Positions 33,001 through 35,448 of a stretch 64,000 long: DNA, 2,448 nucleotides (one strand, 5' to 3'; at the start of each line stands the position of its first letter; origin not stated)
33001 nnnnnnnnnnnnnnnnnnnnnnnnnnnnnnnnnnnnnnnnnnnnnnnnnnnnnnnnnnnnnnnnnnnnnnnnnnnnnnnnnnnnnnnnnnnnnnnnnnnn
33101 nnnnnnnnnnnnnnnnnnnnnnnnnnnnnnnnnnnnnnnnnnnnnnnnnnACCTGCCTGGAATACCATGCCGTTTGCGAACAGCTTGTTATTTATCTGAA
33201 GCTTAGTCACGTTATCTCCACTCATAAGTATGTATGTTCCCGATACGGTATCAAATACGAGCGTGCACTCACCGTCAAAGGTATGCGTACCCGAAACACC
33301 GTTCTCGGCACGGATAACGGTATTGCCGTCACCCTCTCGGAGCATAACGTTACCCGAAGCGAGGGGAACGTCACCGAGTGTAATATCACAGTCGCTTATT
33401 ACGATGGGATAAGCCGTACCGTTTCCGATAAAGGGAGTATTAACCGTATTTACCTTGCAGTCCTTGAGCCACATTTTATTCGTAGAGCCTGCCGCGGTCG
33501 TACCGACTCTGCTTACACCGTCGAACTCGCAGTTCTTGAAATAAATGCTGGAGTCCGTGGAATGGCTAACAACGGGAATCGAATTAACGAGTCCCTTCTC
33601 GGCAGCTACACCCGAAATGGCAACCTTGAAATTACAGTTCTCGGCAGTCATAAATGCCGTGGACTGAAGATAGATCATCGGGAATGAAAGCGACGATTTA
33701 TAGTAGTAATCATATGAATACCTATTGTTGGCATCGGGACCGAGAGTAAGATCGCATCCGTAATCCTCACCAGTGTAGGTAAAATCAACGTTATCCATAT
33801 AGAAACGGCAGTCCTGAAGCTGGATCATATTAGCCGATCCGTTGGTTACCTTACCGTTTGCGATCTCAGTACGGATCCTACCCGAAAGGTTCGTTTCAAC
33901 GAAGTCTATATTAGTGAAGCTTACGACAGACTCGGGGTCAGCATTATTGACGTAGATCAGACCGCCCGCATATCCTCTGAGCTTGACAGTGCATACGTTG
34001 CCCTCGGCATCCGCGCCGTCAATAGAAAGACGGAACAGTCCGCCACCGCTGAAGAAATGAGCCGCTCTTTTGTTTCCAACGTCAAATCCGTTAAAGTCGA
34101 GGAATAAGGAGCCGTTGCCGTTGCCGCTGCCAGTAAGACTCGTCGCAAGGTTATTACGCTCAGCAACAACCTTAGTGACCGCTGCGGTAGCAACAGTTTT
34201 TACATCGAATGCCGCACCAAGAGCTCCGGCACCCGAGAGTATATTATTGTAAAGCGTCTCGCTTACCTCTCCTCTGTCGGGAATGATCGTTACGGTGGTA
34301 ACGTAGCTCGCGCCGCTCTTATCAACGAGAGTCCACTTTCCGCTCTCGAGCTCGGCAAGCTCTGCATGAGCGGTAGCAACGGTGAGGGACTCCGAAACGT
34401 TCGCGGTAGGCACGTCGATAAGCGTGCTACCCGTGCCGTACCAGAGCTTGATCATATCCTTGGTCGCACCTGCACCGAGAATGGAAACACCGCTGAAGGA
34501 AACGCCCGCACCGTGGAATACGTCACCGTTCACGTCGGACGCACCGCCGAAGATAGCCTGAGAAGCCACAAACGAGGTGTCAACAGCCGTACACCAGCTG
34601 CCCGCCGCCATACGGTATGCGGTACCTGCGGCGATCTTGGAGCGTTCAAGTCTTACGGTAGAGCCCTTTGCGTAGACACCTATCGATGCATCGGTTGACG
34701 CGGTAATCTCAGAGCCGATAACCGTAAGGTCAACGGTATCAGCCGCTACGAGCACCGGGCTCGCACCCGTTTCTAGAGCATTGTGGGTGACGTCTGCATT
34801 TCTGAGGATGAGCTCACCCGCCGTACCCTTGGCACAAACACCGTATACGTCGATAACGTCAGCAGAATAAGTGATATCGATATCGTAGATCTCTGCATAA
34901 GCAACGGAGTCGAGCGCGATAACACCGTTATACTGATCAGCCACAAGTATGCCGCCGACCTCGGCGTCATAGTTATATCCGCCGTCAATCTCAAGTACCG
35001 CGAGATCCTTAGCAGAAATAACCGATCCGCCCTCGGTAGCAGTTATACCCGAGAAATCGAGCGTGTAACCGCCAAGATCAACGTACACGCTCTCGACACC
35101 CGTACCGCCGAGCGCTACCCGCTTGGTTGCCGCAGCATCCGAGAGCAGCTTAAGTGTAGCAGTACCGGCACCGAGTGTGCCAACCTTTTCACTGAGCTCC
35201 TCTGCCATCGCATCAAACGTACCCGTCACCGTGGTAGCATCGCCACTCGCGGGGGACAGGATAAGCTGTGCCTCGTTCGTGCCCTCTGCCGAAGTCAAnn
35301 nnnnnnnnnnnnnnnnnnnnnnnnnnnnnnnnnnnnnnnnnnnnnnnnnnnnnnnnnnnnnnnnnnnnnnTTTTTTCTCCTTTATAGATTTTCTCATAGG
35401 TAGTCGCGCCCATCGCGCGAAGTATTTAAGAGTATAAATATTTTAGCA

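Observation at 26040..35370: Cassette 1 of two loci sharing the same make-up: beta-helix/SASA-esterase giant protein + LRR lipoprotein (here with CE4-like deacetylase) + MFS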

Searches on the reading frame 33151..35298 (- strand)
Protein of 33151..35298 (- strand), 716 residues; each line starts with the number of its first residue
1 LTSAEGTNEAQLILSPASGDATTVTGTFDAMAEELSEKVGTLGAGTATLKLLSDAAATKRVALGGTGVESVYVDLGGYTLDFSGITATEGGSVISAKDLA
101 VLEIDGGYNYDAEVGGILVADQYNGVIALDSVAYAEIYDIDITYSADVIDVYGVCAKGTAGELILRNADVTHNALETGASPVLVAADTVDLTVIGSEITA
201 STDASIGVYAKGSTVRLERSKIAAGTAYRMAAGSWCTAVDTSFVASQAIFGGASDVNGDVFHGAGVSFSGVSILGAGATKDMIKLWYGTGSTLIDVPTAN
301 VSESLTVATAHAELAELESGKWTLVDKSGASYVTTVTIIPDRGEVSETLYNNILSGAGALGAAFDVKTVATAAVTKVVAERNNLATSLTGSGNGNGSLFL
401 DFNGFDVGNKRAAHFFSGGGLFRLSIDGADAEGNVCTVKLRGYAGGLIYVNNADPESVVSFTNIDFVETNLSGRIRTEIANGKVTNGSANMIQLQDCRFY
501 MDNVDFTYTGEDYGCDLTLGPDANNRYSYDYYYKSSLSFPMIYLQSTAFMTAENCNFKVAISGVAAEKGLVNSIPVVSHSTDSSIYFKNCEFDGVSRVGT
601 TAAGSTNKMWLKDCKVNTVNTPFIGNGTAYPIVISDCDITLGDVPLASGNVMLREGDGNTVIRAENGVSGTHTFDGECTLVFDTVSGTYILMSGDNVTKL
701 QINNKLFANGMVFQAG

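Call 16: search_protein_families(library=pfam, proteins=[window:33151-35298:-], max_evalue=10)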
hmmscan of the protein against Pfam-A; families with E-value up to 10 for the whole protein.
window:33151-35298:- (716 aa): 4 families
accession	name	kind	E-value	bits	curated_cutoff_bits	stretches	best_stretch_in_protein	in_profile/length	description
PF13229.12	Beta_helix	-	0.014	15.4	25.9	2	579-663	5-84/158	Right handed beta helix region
PF11560.13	LAP2alpha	-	0.056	13.3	25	1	574-619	156-204/234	Lamina-associated polypeptide 2 alpha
PF00756.26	Esterase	-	0.2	11.9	22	1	532-608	17-92/251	Putative esterase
PF13576.12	Pentapeptide_3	-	5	7.9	27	1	583-606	19-42/48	Pentapeptide repeats (9 copies)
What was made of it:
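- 33196..35283 (-): EST1 right-handed parallel beta-helix region (aa 30-725). Pfam Beta_helix is sub-threshold (call 16).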

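Call 45: find_homologous_proteins(query=A3, max_evalue=0.001)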
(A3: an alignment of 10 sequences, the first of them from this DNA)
Query A3 (10 sequences) (705 aa, profile of the alignment): 3 proteins with E <= 0.001 among 8000 candidates.
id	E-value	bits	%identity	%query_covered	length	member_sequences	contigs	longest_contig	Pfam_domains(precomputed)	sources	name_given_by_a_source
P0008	3.6e-276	936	41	100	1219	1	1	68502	PF03629.25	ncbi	-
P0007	3.3e-257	873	40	100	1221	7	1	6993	PF03629.25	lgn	-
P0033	6.6e-253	859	40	100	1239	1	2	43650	PF03629.25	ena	-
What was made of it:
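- Tried and rejected: The word-indexed homolog search with the beta-helix alignment returned only 3 proteins (call 45).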

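Call 66: predict_structure(alignment_id=A3)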
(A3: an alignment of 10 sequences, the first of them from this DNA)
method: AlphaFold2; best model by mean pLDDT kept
length: 705 residues; sequences in the alignment: 10
mean_pLDDT: 85.2   pTM: 0.87
mean pLDDT of the five models: 85.2, 83.3, 82.5, 80.6, 80.1
residues with pLDDT >= 90: 359; 70-90: 252; 50-70: 76; < 50: 18
segments of 3 or more residues with pLDDT < 50: 1-3, 692-705
pLDDT, mean of each block of 10 residues (from residue 1): 71 92 94 93 95 91 94 95 79 95 89 90 93 96 83 90 95 76 95 93 93 95 95 95 95 89 94 93 88 87 92 88 80 88 87 66 79 80 58 81 86 80 89 90 85 87 92 93 84 90 94 89 93 88 89 95 91 83 93 88 81 89 76 82 75 66 61 56 58 44 43
secondary structure, 60 per line:
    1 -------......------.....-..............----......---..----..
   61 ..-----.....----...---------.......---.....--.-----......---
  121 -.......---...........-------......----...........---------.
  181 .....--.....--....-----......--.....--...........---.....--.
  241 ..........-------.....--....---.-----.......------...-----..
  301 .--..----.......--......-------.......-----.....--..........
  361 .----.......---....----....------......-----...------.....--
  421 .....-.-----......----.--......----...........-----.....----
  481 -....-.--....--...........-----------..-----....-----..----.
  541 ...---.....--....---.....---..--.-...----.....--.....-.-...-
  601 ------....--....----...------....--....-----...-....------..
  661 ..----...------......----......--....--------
elements in order (helices of 4 or more, strands of 3 or more residues): E8-13 E20-24 H26-39 E44-49 E59-62 E68-72 E77-79 E89-95 E99-103 E112-117 E122-128 E132-142 E150-155 E160-170 E180-185 E188-192 E195-198 E204-209 E212-216 E219-229 E233-237 E240-250 E258-262 E265-268 E281-284 E291-293 E310-316 E319-324 E332-338 E344-348 H351-361 E366-372 E376-379 E384-387 E394-399 E405-407 E414-418 E421-425 E433-438 E446-451 E456-466 E472-476 E482-485 E490-493 E496-506 E525-528 E540-543 E547-551 E554-557 H561-565 E575-577 E582-586 E589-593 E597-599 E607-610 E613-616 E621-623 E630-633 E636-639 E645-647 E649-652 E659-662 E667-669 E676-681 E686-691 E694-697
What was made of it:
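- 33196..35283 (-): AF2 model: pLDDT 85, pTM 0.87, all-beta (call 66).
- AF2 model with pLDDT 85 (call 66).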

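Call 68: fold_search(model_id=the predicted structure, library=pdb)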
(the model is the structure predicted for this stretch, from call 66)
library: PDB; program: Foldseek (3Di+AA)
matches with E <= 10: 279; with E <= 0.001: 4
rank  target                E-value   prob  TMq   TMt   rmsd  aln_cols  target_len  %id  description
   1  8bwk_C                3.2e-04  0.89  0.18  0.18  20.8       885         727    9  Metagenomic derived PL6 alginate lyase (released 2023-12-20)
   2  5gkd_A                6.3e-04  0.75  0.17  0.16  21.5       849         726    9  Structure of PL6 family alginate lyase AlyGC (released 2017-02-08)
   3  8bwk_A                6.6e-04  0.63  0.17  0.16  22.0       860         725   10  Metagenomic derived PL6 alginate lyase (released 2023-12-20)
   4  7koh_D                8.6e-04  0.57  0.14  0.17  24.3       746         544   11  Crystal structure of antigen 43 from Escherichia coli EDL933 (released 2022-03-09)
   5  4pex_B                2.7e-03  0.54  0.16  0.18  20.2       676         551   10  Structure of the E502A variant of sacteLam55A from Streptomyces sp. SirexAA-E in complex with glucose (released 2015-03-18)
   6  7dmk_A                2.9e-03  0.57  0.17  0.16  21.9       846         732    8  PL6 alginate lyase BcAlyPL6 (released 2021-10-06)
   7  4pew_B                4.9e-03  0.47  0.16  0.19  21.0       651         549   10  Structure of sacteLam55A from Streptomyces sp. SirexAA-E (released 2015-03-18)
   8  7vul_B                1.0e-02  0.38  0.11  0.12  21.0       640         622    8  Structure of Klebsiella Phage P560 depolymerase (released 2022-11-16)
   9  5w6f_A                1.1e-02  0.47  0.13  0.15  23.0       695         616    8  Crystal structure of Bacteriophage CBA120 tailspike protein 3 (TSP3, orf212) (released 2018-10-24)
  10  4pew_A                1.1e-02  0.21  0.13  0.16  21.9       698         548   12  Structure of sacteLam55A from Streptomyces sp. SirexAA-E (released 2015-03-18)
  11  9beh_A                1.1e-02  0.41  0.16  0.18  19.2       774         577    7  Structure of GH110A in complex with galactose-6-sulfate (released 2025-08-27)
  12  6nw9_C                1.3e-02  0.69  0.15  0.17  21.4       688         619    9  CRYSTAL STRUCTURE OF A TAILSPIKE PROTEIN 3 (TSP3, ORF212) FROM ESCHERICHIA COLI O157:H7 BACTERIOPHAGE CBA120 (released 2019-06-05)
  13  4ru4_B                1.3e-02  0.75  0.16  0.18  19.8       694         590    8  Crystal structure of the tailspike protein gp49 from Pseudomonas phage LKA1 (released 2015-11-18)
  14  2x3h_A                1.3e-02  0.33  0.12  0.16  26.0       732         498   11  COLIPHAGE K5A LYASE (released 2010-06-02)
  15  5zru_A                1.6e-02  0.57  0.13  0.16  20.5       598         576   10  Crystal structure of Agl-KA catalytic domain (released 2019-10-23)
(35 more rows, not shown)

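Call 69: search_protein_representatives(alignment_id=A3)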
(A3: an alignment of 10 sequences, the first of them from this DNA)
Query: 10 sequences, 690 profile positions. Proteins with E-value up to 0.001 (for the whole library): 43; up to 1e-10: 38; up to 1e-30: 24. The best 43 are listed.
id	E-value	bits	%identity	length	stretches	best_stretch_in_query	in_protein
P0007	1.1e-257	873.3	-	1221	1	1-690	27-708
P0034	1.5e-244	829.8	-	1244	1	1-690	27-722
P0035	2.3e-139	482.2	-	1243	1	2-690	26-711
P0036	5.6e-121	421.4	-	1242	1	2-689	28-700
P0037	2.1e-104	366.6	-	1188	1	2-690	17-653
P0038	8.2e-99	348.1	-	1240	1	3-682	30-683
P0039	1.5e-84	301.0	-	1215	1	1-690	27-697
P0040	1.0e-79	285.0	-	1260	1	7-675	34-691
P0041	3.4e-71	256.8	-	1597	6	375-690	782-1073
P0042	5.9e-69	249.4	-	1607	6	371-690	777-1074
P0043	9.8e-69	248.7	-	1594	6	377-690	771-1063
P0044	5.9e-62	226.3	-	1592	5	179-690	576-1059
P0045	4.6e-59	216.8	-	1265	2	5-690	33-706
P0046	1.3e-57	211.9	-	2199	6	372-664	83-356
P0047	6.2e-53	196.5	-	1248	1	2-690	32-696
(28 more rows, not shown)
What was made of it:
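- The family is rare and patchy (call 69), unlike core wall-maturation enzymes.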

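Call 72: find_encoding_contigs(protein=P0033, flank=10000, max_places=2)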
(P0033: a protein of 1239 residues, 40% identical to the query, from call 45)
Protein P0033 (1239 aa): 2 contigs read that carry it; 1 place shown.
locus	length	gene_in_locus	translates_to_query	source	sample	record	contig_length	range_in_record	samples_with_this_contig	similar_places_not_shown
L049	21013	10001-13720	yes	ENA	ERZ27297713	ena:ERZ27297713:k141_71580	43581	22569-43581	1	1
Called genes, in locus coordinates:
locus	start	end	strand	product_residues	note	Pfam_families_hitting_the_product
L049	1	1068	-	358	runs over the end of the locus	PF00814:TsaD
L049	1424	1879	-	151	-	PF13673:Acetyltransf_10, PF00583:Acetyltransf_1, PF13420:Acetyltransf_4 (weak), PF13508:Acetyltransf_7, PF08445:FR47 (weak)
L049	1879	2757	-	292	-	PF00483:NTP_transferase, PF12804:NTP_transf_3 (faint)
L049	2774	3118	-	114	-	PF02033:RBFA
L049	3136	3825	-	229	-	PF01177:Asp_Glu_race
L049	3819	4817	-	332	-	PF01820:Dala_Dala_lig_N, PF02786:CPSase_L_D2, PF02222:ATP-grasp (weak), PF07478:Dala_Dala_lig_C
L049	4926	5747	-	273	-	PF17827:PrmC_N, PF01170:UPF0020 (faint), PF03602:Cons_hypoth95 (weak), PF05175:MTS, PF06325:PrmA (weak), PF12847:Methyltransf_18 (weak), PF13847:Methyltransf_31 (weak), PF13649:Methyltransf_25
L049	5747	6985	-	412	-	PF07136:DUF1385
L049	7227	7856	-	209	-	PF03729:DUF308 (faint)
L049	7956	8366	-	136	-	-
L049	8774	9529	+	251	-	-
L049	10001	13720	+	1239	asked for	PF03629:SASA (weak)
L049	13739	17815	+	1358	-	PF13306:LRR_5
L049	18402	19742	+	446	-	PF07690:MFS_1, PF12832:MFS_1_like (faint), PF07690:MFS_1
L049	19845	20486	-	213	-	-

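Call 95: fold_search(model_id=the predicted structure, library=viral)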
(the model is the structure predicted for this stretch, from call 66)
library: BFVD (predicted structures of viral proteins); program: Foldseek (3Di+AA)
matches with E <= 10: 668; with E <= 0.001: 22
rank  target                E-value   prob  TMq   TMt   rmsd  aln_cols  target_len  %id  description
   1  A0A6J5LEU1            4.2e-06  1.00  0.21  0.16  34.2       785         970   12  Uncharacterized protein [uncultured Caudovirales phage]
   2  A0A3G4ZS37            1.2e-05  0.93  0.15  0.14  25.6       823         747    8  Right handed beta helix domain-containing protein [Edafosvirus sp.]
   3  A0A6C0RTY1            5.1e-05  0.95  0.17  0.12  26.0       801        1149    9  (no name in the UniProt tables at hand)
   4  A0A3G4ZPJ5            7.3e-05  1.00  0.23  0.24  23.7       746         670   10  Right handed beta helix domain-containing protein [Barrevirus sp.]
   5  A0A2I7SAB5            1.6e-04  0.96  0.19  0.19  28.0       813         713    9  (no name in the UniProt tables at hand)
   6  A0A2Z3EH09            1.7e-04  0.93  0.17  0.14  23.4       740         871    8  (no name in the UniProt tables at hand)
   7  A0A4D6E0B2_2          2.1e-04  0.82  0.18  0.14  18.3       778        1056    9  (no name in the UniProt tables at hand)
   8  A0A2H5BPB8            2.8e-04  1.00  0.20  0.14  20.2       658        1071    8  Tail spike protein [Salmonella phage Mutine]
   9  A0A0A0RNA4            2.8e-04  0.72  0.14  0.13  23.3       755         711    8  Uncharacterized protein [Bacillus phage Moonbeam]
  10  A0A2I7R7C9            2.9e-04  0.63  0.13  0.11  22.1       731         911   10  (no name in the UniProt tables at hand)
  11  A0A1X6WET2            3.2e-04  0.98  0.18  0.10  21.2       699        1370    9  (no name in the UniProt tables at hand)
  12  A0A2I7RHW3            3.5e-04  0.82  0.16  0.17  21.4       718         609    9  (no name in the UniProt tables at hand)
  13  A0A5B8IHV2            3.7e-04  1.00  0.17  0.24  11.4       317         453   12  Uncharacterized protein [Mimiviridae sp. ChoanoV1]
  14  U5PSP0                3.8e-04  0.93  0.15  0.11  21.9       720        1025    9  Tail fiber [Bacillus phage CampHawk]
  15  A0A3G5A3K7            5.8e-04  0.99  0.24  0.17  20.9       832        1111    9  Right handed beta helix domain-containing protein [Harvfovirus sp.]
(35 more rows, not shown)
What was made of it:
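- On Right-handed parallel beta-helix (pectin-lyase-like): The fold is met (calls 66, 68, 95).
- Closest known: Phage receptor-binding proteins with beta-helix depolymerase or SGNH deacetylase domains. Same: The viral fold search returns tailspikes (call 95).
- Checked: Foldseek hits for that model are exclusively right-handed beta-helix proteins (calls 66, 68, 95).
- The top fold hits are two-helix PL6 alginate lyases, GH55 enzymes and phage depolymerases or tailspikes (calls 68, 95).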
